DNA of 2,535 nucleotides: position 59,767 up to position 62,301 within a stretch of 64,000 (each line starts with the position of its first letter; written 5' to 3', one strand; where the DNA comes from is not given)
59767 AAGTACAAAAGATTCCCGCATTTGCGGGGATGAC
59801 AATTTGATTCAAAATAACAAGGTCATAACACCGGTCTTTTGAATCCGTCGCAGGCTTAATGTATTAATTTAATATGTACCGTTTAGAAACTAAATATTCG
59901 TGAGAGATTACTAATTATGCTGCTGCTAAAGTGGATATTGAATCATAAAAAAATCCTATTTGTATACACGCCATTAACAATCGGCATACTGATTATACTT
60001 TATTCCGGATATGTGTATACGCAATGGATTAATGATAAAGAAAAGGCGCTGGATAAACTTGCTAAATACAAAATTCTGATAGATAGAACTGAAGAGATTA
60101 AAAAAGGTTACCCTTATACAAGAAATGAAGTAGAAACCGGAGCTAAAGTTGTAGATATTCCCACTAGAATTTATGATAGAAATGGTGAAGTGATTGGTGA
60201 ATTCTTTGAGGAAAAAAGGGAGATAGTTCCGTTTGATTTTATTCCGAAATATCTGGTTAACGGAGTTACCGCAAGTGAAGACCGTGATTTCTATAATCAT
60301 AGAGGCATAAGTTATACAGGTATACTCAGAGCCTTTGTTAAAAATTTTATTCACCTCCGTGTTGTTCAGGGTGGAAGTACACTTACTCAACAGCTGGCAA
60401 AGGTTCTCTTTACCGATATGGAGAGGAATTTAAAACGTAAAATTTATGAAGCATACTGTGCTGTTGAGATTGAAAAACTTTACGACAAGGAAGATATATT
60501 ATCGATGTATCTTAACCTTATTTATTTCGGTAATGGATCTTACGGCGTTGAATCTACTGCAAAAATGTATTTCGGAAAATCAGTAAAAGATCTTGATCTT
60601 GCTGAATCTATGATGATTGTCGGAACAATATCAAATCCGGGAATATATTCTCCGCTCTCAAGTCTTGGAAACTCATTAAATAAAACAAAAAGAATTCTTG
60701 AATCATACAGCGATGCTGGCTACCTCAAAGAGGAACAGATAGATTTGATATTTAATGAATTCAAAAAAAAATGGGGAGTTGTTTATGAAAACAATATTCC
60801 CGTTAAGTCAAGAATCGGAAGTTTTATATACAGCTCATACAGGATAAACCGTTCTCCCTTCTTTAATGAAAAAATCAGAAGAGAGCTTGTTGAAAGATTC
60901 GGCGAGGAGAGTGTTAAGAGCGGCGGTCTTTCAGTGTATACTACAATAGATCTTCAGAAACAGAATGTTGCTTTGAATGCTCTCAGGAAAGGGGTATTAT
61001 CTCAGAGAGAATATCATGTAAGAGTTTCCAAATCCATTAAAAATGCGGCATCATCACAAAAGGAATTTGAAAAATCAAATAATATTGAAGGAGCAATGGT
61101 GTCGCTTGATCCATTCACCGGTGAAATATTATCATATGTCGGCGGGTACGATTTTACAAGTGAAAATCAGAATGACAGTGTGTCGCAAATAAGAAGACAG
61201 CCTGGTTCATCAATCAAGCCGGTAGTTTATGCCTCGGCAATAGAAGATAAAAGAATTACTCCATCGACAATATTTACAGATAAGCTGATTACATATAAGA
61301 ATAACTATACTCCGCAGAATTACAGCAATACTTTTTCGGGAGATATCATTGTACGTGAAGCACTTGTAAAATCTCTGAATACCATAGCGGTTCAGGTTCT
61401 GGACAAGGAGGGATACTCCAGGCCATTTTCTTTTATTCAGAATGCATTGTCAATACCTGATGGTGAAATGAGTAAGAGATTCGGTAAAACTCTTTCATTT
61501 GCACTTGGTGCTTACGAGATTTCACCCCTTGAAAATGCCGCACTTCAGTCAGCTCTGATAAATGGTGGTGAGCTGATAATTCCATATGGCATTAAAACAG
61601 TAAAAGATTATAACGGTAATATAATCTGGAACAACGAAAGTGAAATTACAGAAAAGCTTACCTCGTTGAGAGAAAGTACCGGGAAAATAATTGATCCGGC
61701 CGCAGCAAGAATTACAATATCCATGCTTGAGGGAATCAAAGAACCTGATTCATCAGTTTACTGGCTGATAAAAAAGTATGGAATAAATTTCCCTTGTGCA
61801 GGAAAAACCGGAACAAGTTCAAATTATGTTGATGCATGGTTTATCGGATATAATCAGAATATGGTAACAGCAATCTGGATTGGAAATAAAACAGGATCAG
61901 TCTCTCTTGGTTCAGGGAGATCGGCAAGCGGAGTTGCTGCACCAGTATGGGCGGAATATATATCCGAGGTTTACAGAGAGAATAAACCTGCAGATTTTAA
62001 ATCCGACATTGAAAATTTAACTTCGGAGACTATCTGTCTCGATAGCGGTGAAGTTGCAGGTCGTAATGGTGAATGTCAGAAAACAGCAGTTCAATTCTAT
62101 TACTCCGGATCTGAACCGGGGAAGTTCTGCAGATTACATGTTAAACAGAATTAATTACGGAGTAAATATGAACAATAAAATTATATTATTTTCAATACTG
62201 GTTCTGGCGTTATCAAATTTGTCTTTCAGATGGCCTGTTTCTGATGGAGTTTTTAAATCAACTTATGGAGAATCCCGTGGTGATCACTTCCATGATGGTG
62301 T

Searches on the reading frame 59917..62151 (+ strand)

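Call 99: search_protein_families(library=pfam, proteins=[window:59917-62151:+], max_evalue=0.0001)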
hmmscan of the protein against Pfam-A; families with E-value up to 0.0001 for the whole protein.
window:59917-62151:+ (745 aa): 2 families
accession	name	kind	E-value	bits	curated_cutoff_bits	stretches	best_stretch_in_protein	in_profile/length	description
PF00912.28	Transgly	-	6.7e-58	195.5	27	1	90-263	2-176/178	Transglycosylase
PF00905.27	Transpeptidase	-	5.4e-24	85.4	22.1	1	392-659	1-282/299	Penicillin binding protein transpeptidase domain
